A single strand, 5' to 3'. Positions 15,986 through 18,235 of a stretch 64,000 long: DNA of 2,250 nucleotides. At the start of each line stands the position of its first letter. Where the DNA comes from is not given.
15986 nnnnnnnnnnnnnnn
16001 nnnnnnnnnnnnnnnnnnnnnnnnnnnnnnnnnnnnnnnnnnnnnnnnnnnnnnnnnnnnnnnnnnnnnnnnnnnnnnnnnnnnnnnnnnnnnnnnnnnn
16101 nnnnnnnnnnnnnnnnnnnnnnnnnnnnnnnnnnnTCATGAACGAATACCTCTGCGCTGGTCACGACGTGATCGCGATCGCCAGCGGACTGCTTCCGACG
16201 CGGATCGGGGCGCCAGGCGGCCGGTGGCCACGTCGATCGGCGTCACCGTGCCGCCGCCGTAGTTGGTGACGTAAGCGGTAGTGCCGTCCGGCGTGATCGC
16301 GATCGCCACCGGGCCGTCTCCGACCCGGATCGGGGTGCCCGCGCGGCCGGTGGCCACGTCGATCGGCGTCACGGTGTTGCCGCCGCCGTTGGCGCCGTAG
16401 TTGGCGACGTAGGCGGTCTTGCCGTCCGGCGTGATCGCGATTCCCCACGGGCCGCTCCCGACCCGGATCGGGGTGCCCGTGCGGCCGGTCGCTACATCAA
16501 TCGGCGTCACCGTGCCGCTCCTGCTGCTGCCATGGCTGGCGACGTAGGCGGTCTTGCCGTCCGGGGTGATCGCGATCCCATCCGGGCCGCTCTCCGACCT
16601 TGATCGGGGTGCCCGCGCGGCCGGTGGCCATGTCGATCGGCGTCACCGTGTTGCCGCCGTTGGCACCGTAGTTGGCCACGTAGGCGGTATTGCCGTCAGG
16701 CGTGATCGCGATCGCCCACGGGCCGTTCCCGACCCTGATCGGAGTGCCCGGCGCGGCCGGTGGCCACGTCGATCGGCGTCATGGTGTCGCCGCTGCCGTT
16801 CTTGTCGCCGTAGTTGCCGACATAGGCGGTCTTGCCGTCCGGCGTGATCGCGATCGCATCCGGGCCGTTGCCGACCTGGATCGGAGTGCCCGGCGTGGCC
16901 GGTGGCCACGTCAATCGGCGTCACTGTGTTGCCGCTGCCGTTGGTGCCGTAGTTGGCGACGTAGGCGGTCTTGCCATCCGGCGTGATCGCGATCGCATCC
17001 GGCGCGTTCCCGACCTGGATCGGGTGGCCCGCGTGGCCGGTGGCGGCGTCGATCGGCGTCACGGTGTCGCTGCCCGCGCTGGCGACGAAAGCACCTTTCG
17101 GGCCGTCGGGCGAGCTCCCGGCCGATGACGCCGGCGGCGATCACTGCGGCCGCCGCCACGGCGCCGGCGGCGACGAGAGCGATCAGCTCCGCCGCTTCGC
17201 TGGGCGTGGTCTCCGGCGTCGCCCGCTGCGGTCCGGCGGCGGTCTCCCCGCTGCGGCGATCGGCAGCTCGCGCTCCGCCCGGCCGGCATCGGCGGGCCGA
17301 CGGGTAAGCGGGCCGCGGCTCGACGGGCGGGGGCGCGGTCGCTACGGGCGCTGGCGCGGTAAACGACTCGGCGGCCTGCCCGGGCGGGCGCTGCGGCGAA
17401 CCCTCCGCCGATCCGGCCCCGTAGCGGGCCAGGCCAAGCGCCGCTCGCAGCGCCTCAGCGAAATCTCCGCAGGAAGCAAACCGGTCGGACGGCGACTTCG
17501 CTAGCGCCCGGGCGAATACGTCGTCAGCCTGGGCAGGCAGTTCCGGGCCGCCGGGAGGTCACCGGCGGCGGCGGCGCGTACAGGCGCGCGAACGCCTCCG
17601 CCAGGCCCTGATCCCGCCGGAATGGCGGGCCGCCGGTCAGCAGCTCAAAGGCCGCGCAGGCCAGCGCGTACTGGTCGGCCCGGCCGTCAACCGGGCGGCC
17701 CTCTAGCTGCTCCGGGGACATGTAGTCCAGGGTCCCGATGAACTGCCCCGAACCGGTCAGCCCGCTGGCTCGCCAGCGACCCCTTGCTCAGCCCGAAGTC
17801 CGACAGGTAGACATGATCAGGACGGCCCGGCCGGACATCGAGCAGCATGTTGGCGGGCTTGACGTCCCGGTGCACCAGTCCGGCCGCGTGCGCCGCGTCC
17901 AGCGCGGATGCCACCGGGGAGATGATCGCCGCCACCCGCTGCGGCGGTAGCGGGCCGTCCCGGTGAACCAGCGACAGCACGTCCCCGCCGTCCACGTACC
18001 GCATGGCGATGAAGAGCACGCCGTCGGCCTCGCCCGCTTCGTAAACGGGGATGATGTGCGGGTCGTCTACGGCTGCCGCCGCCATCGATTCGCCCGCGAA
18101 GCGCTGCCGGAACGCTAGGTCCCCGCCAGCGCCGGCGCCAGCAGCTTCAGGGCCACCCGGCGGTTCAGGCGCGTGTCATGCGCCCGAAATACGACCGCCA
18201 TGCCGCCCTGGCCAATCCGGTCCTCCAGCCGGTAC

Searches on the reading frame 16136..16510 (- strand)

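Call 94: search_protein_families(library=pfam, max_evalue=0.01, proteins=[window:16136-16510:-])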
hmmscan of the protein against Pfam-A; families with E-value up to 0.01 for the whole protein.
window:16136-16510:- (124 aa): 1 family
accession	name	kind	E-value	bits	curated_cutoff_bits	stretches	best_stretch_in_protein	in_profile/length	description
PF10282.15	Lactonase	-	0.00024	20.9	21.7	1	18-103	36-125/344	Lactonase, 7-bladed beta-propeller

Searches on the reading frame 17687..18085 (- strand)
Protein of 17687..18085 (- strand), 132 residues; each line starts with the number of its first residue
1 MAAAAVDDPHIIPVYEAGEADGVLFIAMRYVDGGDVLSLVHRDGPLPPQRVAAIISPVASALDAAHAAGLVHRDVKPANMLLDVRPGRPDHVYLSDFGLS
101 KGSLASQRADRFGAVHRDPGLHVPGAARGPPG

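Call 94: search_protein_families(library=pfam, max_evalue=0.01, proteins=[window:17687-18085:-])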
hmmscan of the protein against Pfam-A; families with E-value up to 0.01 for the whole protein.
window:17687-18085:- (132 aa): 4 families
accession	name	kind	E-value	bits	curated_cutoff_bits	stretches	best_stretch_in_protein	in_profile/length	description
PF00069.31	Pkinase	-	7.7e-18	65.3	31.7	1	6-105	55-150/263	Protein kinase domain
PF07714.23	PK_Tyr_Ser-Thr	-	2.9e-10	40.3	23.1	1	5-103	57-152/258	Protein tyrosine and serine/threonine kinase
PF01636.29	APH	-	0.00018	21.8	23.2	1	52-88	148-187/239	Phosphotransferase enzyme family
PF06293.20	Kdo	-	0.002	18.1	21.3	1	46-108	115-177/207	Lipopolysaccharide kinase (Kdo/WaaP) family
